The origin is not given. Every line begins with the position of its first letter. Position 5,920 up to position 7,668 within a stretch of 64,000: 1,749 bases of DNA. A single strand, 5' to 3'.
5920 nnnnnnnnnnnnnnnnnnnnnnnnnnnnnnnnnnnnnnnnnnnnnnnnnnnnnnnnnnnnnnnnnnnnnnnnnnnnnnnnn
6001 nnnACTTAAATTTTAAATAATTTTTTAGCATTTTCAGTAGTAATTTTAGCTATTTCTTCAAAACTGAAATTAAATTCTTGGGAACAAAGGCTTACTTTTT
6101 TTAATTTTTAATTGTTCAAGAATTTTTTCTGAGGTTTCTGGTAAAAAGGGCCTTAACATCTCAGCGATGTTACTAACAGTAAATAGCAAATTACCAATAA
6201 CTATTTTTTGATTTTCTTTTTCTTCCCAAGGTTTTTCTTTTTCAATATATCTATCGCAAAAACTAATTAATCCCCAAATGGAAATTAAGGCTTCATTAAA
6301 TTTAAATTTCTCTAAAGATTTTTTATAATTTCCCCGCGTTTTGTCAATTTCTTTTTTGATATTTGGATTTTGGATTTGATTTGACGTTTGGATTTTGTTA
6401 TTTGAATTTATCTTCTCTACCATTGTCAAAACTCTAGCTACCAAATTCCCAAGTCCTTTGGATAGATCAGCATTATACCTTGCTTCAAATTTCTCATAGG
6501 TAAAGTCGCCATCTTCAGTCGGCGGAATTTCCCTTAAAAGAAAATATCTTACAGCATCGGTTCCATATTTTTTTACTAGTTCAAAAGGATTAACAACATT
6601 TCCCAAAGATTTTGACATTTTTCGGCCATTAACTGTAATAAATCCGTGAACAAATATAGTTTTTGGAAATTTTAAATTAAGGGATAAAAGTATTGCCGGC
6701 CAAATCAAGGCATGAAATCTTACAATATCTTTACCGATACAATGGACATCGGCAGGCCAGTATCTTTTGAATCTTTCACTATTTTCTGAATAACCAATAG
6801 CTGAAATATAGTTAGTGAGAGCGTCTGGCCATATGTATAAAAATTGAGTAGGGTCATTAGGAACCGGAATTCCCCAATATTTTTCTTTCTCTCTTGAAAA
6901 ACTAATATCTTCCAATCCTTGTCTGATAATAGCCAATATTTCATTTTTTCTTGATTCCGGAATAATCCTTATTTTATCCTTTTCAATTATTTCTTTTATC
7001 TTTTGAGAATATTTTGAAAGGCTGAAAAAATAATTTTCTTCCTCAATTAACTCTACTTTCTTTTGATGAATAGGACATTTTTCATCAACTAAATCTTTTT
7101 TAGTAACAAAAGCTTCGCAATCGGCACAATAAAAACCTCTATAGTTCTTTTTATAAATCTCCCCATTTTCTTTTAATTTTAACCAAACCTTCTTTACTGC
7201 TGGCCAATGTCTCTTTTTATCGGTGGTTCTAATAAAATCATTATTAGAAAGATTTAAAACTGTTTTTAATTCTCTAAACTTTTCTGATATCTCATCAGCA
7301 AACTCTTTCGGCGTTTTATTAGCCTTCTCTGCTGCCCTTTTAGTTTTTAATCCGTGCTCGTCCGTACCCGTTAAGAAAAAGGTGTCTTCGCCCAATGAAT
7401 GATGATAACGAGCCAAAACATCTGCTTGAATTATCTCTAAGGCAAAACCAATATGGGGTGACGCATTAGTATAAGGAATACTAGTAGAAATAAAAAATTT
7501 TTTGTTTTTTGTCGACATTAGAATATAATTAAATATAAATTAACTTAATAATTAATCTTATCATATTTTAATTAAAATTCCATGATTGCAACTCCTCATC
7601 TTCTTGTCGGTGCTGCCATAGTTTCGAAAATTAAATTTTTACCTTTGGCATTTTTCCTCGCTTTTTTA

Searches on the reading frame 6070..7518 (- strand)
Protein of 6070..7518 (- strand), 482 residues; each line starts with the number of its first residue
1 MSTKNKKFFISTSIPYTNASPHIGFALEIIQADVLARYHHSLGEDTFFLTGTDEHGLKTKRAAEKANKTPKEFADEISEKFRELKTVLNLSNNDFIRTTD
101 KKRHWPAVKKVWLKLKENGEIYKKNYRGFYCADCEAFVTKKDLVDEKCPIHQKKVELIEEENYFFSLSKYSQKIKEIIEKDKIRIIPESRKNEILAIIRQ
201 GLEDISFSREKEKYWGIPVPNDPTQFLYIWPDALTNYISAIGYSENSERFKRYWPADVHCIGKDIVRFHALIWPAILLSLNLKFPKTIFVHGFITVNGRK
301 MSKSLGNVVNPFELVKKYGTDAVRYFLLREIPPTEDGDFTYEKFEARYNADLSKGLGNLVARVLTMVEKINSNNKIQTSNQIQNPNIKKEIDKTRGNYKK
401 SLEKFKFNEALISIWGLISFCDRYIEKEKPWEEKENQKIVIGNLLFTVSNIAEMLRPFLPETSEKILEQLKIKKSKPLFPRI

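Call 31: search_protein_families(library=pfam, proteins=[window:6070-7518:-], max_evalue=0.00001)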
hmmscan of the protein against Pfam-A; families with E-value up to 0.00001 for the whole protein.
window:6070-7518:- (482 aa): 4 families
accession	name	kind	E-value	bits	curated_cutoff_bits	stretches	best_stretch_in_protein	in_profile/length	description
PF09334.17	tRNA-synt_1g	-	1.5e-106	356.9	20.1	2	140-364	161-391/391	tRNA synthetases class I (M)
PF00133.28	tRNA-synt_1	-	3.2e-39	135.3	22.7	2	227-330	299-404/414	tRNA synthetases class I (I, L, M and V)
PF01406.26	tRNA-synt_1e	-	5.2e-13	49.5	27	1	257-329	209-282/301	tRNA synthetases class I (C) catalytic domain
PF08264.19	Anticodon_1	-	3.2e-10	40.5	25.1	1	387-474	4-97/148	Anticodon-binding domain of tRNA ligase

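Call 81: search_solved_structures(query=window:6070-7518:-, show_alignments=1, max_evalue=1e-30)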
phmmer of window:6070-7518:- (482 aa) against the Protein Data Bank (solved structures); distinct sequences matched with E-value up to 1e-30: 32.
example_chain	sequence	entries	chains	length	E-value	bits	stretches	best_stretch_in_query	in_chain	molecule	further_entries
4dlp_A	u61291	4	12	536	6.7e-122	410.8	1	4-479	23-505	Aminoacyl-tRNA synthetase, class I:Aminoacyl-tRNA synthetase, class Ia:Methionyl-tRNA synt | Methionine--tRNA ligase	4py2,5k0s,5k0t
2csx_A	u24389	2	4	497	7.6e-121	407.3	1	4-473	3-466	Methionyl-tRNA synthetase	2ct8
4qrd_A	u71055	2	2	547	6.7e-114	384.4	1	5-474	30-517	Methionyl-tRNA synthetase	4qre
7wpi_A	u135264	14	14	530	7.9e-114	384.2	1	6-474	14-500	Methionine--tRNA ligase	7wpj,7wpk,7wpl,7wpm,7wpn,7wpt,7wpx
1a8h_A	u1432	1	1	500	2.6e-108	366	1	6-474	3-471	METHIONYL-TRNA SYNTHETASE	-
3vu8_A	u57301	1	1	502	2.6e-108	366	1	6-474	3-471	Methionine--tRNA ligase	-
1woy_A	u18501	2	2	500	9.2e-108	364.2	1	6-474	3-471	Methionyl-tRNA synthetase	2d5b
2d54_A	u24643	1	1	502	4.6e-107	361.9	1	6-474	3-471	Methionyl-tRNA synthetase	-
2x1l_A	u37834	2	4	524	1.6e-102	346.9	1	6-470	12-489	METHIONYL-TRNA SYNTHETASE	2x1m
5xet_C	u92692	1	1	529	2.3e-102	346.4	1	6-470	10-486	Methionine--tRNA ligase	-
5xgq_B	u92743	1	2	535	2.4e-102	346.3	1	6-470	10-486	Methionine-tRNA ligase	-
6ax8_A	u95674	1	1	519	2.9e-102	346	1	6-470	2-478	Methionine-tRNA ligase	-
9shc_A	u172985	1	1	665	1.2e-94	320.9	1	5-474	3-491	Methionine--tRNA ligase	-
3kfl_A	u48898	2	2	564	3.2e-91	309.6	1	4-473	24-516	Methionyl-tRNA synthetase | Putative methionyl-tRNA synthetase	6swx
5nfh_A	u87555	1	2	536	2.5e-87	296.8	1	5-472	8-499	Methionyl-tRNA synthetase, putative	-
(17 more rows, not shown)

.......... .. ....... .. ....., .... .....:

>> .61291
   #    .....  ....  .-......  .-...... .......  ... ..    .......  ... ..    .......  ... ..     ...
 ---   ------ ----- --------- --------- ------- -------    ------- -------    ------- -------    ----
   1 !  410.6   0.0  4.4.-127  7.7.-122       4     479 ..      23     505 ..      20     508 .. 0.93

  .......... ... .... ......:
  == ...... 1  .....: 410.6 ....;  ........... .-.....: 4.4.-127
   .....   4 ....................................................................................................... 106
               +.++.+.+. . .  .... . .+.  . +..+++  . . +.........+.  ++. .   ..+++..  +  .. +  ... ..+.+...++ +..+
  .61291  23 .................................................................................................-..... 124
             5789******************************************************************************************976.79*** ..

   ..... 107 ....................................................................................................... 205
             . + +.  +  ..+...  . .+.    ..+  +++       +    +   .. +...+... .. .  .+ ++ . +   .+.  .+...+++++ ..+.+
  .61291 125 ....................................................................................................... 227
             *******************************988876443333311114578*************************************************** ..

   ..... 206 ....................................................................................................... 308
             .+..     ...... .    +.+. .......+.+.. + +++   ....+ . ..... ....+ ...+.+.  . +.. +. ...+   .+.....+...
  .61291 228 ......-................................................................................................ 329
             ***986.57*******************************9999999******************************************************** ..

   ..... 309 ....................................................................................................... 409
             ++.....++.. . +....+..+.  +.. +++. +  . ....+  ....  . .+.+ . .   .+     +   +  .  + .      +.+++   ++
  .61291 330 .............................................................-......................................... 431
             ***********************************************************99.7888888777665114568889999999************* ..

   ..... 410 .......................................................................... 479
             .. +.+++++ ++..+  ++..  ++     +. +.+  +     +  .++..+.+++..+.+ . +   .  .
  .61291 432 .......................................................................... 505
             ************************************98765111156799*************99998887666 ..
